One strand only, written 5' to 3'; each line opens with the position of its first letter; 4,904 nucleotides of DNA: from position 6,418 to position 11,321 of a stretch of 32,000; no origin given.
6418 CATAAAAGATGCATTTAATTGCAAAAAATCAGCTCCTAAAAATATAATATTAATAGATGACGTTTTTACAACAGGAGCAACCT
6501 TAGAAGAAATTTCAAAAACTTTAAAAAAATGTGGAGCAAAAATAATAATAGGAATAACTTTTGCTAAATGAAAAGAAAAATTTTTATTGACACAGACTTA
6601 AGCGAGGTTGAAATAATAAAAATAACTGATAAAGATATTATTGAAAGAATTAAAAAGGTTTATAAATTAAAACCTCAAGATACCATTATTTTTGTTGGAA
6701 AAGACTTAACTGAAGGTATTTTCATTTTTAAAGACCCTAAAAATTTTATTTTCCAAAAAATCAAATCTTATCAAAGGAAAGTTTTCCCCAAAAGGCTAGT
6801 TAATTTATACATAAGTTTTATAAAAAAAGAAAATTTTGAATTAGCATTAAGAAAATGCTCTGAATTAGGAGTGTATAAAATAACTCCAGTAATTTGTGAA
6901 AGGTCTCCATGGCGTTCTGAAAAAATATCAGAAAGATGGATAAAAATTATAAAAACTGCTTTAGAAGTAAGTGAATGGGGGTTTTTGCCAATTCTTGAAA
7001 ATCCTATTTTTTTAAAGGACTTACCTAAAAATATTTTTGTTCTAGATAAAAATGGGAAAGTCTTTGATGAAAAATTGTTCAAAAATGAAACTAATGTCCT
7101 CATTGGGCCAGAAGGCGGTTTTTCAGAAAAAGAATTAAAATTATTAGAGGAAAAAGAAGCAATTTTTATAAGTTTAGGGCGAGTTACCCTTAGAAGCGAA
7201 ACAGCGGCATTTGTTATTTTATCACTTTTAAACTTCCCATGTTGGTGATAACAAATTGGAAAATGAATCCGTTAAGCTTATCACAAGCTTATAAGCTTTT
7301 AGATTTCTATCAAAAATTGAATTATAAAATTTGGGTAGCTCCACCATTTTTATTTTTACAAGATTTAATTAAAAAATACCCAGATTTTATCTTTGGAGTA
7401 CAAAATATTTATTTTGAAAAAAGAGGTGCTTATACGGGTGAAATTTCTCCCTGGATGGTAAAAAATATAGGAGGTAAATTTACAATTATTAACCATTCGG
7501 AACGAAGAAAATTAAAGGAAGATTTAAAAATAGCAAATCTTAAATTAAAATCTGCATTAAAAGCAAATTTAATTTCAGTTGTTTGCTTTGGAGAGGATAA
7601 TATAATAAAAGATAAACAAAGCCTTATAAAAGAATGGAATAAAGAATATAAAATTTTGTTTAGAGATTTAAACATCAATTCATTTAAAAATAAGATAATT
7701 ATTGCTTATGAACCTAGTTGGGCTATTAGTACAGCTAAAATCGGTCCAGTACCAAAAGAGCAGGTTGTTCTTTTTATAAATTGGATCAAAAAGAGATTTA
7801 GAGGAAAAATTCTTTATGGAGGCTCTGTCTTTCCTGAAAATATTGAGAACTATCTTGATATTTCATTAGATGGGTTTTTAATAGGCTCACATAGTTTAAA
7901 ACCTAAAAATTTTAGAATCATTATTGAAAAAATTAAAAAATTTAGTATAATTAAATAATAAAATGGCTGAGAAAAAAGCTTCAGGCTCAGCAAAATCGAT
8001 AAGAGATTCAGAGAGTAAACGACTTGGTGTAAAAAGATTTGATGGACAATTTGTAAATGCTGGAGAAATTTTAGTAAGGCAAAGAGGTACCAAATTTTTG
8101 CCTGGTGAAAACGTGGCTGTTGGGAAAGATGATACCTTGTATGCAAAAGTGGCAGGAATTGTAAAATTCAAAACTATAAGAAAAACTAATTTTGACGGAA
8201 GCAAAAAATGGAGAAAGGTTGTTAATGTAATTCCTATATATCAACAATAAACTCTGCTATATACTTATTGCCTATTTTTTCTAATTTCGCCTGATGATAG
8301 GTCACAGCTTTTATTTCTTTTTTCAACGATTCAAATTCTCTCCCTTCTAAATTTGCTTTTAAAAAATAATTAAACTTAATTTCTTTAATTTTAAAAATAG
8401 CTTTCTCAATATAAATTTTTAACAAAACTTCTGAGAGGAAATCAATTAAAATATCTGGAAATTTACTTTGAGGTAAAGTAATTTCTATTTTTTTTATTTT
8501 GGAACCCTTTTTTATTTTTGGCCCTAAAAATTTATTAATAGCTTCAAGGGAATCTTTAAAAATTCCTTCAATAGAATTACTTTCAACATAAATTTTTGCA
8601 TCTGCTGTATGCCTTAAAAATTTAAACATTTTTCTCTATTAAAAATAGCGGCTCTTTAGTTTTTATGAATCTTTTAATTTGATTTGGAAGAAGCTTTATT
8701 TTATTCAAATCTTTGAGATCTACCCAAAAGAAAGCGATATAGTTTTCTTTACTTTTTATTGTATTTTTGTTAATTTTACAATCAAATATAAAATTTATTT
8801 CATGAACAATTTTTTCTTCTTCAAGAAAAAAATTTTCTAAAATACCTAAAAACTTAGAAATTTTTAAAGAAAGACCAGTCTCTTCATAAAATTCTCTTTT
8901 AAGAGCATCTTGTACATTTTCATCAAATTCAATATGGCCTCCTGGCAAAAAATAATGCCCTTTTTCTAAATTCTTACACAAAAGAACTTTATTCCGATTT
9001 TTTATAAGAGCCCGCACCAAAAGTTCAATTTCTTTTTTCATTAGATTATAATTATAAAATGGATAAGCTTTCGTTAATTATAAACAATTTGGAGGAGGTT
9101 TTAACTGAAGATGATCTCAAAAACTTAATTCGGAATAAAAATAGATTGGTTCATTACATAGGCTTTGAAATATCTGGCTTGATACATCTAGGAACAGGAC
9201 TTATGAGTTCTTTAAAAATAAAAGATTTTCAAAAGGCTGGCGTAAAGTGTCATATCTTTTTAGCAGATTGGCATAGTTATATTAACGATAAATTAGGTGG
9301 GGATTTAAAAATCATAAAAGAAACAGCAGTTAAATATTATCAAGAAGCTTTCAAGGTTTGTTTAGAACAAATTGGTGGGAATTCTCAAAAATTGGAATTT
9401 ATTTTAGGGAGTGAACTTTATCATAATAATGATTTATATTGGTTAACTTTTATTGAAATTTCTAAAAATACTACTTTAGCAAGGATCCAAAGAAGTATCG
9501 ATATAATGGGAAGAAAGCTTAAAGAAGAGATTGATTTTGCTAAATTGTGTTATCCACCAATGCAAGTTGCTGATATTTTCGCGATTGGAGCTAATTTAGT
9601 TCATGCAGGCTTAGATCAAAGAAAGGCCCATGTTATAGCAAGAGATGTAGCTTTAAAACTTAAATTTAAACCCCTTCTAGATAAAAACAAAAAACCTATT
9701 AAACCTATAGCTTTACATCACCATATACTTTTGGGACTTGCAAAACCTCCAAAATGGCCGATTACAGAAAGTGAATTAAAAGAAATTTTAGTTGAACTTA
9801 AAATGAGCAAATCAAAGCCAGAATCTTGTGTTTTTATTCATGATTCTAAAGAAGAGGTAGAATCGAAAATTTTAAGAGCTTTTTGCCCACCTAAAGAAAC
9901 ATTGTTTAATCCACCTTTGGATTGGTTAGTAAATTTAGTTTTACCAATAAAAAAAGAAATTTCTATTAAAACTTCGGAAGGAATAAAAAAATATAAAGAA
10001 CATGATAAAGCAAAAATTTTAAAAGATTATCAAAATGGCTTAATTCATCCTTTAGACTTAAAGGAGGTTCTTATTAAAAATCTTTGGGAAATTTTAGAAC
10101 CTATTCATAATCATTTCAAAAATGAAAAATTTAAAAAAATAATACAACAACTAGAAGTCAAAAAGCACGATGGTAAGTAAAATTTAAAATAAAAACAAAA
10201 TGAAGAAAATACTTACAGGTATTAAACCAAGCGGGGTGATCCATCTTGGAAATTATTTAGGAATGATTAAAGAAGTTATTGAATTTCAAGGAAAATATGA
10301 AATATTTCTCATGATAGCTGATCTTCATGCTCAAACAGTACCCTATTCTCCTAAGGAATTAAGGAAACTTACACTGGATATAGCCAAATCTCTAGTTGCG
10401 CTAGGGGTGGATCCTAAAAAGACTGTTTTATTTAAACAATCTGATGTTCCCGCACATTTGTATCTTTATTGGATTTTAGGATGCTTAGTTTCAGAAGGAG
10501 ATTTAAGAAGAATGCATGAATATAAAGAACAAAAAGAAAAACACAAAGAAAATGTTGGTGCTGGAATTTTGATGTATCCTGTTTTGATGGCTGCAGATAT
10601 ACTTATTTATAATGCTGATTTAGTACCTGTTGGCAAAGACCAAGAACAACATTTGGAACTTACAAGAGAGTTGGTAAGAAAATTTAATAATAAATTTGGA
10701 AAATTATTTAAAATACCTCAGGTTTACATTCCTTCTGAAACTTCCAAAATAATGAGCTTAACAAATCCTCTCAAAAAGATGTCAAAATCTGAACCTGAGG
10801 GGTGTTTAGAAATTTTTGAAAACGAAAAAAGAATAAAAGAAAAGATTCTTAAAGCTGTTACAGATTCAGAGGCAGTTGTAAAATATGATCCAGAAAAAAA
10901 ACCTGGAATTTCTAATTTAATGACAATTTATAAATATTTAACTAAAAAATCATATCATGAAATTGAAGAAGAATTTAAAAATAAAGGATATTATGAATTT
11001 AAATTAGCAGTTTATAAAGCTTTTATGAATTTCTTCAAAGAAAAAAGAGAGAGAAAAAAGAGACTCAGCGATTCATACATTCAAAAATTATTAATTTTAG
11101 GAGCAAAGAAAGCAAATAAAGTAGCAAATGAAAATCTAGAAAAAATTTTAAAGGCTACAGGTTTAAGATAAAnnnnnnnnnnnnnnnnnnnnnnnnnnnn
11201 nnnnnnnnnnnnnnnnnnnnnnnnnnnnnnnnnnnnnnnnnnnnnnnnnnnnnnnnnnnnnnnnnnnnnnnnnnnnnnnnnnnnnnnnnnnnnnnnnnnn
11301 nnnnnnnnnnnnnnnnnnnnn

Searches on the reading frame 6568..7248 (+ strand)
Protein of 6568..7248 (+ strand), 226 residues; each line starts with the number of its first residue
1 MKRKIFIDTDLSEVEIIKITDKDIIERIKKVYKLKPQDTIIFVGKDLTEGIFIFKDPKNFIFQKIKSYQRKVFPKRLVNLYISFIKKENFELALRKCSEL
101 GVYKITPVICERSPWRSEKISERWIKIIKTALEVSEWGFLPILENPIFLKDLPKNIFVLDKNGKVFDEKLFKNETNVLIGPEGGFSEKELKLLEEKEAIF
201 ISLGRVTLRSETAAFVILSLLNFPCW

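Call 74: search_protein_families(library=pfam, proteins=[window:6568-7248:+], max_evalue=0.001)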
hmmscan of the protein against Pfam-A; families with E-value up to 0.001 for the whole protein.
window:6568-7248:+ (226 aa): 1 family
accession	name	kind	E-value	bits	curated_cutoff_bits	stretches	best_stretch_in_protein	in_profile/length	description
PF04452.19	Methyltrans_RNA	-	9.5e-32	110.3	23.9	1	78-221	7-164/165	RNA methyltransferase domain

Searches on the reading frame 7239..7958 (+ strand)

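Call 74: search_protein_families(library=pfam, proteins=[window:7239-7958:+], max_evalue=0.001)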
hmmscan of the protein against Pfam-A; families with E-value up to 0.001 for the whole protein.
window:7239-7958:+ (239 aa): 1 family
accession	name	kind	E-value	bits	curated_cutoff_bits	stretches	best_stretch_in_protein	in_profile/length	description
PF00121.24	TIM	-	2.3e-50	171.8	20.1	1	1-231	1-244/245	Triosephosphate isomerase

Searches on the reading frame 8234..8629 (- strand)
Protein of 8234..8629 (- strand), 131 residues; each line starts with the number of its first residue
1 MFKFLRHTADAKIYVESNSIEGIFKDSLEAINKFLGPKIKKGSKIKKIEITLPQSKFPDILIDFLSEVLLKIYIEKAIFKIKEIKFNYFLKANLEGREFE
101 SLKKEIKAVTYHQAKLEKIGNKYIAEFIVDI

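Call 74: search_protein_families(library=pfam, proteins=[window:8234-8629:-], max_evalue=0.001)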
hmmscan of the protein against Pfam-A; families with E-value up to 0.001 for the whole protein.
window:8234-8629:- (131 aa): 1 family
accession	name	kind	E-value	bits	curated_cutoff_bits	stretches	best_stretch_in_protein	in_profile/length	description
PF01951.21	Archease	-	1.2e-22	81.1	25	1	2-131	1-136/136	Archease protein family (MTH1598/TM1083)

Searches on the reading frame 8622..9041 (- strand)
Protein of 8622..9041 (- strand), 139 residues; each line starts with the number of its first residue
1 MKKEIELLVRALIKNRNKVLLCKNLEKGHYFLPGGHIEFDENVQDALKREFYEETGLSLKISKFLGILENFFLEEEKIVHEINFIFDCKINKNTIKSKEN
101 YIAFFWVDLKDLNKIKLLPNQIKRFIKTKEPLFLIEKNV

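Call 74: search_protein_families(library=pfam, proteins=[window:8622-9041:-], max_evalue=0.001)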
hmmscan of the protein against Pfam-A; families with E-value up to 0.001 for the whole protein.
window:8622-9041:- (139 aa): 1 family
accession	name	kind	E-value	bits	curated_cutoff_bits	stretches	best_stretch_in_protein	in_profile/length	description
PF00293.34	NUDIX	-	4.3e-16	59.6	21.1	1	10-126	7-131/134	NUDIX domain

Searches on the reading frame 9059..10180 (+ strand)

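Call 74: search_protein_families(library=pfam, proteins=[window:9059-10180:+], max_evalue=0.001)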
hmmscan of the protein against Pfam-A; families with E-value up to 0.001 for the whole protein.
window:9059-10180:+ (373 aa): 1 family
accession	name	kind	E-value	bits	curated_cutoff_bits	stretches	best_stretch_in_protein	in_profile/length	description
PF00579.31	tRNA-synt_1b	-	7.4e-37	127.7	21.1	1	27-346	3-291/292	tRNA synthetases class I (W and Y)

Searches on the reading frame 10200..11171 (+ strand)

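Call 74: search_protein_families(library=pfam, proteins=[window:10200-11171:+], max_evalue=0.001)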
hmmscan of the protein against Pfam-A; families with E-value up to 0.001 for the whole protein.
window:10200-11171:+ (323 aa): 1 family
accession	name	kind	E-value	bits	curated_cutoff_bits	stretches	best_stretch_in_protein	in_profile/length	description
PF00579.31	tRNA-synt_1b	-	3.1e-71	240.5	21.1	1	3-280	7-292/292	tRNA synthetases class I (W and Y)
